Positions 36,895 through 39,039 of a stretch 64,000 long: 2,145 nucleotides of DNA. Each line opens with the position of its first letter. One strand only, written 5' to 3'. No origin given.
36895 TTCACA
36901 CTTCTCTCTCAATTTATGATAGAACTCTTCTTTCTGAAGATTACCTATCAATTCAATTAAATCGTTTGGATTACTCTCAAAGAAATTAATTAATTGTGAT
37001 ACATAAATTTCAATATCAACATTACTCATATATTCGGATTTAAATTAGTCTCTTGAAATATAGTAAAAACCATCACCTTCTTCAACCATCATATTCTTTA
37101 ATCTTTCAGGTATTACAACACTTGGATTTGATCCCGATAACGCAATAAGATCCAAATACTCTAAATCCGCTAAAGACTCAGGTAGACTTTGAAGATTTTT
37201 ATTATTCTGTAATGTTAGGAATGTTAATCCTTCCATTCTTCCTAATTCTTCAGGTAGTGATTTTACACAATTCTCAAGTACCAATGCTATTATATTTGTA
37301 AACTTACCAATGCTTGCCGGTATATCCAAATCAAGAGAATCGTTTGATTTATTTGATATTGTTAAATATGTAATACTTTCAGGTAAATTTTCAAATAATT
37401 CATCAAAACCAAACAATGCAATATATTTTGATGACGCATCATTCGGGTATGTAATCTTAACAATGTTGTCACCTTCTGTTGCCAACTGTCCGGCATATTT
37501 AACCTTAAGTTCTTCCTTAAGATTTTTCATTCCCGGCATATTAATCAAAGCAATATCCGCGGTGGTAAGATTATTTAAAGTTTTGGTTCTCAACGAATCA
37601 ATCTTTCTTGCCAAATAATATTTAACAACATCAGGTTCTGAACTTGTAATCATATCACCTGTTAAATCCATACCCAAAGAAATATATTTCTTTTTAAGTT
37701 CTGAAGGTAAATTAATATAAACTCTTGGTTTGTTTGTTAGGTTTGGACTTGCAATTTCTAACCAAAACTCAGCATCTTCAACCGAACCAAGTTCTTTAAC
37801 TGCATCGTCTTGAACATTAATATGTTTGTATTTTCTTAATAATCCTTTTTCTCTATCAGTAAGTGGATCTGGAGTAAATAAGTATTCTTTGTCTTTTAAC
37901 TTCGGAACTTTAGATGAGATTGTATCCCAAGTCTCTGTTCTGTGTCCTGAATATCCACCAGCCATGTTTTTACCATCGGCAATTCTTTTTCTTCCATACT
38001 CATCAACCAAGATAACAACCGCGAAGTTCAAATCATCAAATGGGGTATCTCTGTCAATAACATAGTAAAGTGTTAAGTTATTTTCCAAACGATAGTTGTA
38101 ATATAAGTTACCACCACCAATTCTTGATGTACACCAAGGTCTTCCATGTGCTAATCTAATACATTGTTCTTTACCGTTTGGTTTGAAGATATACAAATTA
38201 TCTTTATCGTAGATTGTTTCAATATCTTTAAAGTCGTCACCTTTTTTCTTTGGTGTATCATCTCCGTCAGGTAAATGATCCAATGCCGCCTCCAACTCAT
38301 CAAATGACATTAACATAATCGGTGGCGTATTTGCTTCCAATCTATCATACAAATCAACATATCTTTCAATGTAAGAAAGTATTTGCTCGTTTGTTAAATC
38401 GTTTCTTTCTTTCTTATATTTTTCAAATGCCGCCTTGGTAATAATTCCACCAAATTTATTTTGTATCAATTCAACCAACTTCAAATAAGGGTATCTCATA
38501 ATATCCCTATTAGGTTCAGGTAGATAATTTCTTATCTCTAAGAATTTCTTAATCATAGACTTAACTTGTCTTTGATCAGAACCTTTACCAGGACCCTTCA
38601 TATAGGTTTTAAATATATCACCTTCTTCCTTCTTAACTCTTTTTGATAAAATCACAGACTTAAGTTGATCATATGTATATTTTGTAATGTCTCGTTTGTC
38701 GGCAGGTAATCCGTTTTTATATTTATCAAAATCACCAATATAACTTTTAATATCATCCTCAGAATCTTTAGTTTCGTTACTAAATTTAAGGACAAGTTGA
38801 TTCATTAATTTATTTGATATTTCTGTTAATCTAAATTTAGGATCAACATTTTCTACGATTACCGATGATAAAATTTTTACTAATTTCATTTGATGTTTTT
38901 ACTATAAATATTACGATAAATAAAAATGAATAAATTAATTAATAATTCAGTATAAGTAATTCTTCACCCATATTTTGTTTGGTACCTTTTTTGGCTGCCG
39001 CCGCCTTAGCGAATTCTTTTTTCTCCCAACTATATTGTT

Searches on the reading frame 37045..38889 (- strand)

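Call 23: search_protein_families(library=pfam, proteins=[window:37045-38889:-], max_evalue=0.01)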
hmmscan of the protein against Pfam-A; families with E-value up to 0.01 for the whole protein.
window:37045-38889:- (614 aa): 1 family
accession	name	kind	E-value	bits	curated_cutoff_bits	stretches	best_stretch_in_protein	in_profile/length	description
PF23598.1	LRR_14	-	0.00055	19.2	40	1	524-592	63-132/353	Leucine-rich repeat region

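Call 73: search_protein_families(library=phrogs, proteins=[window:37045-38889:-], max_evalue=0.001)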
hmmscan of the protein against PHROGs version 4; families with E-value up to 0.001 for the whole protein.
window:37045-38889:- (614 aa): 1 family
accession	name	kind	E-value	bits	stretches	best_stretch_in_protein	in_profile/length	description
phrog_6688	-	unknown function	3.6e-05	23.6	1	522-582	387-493/681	-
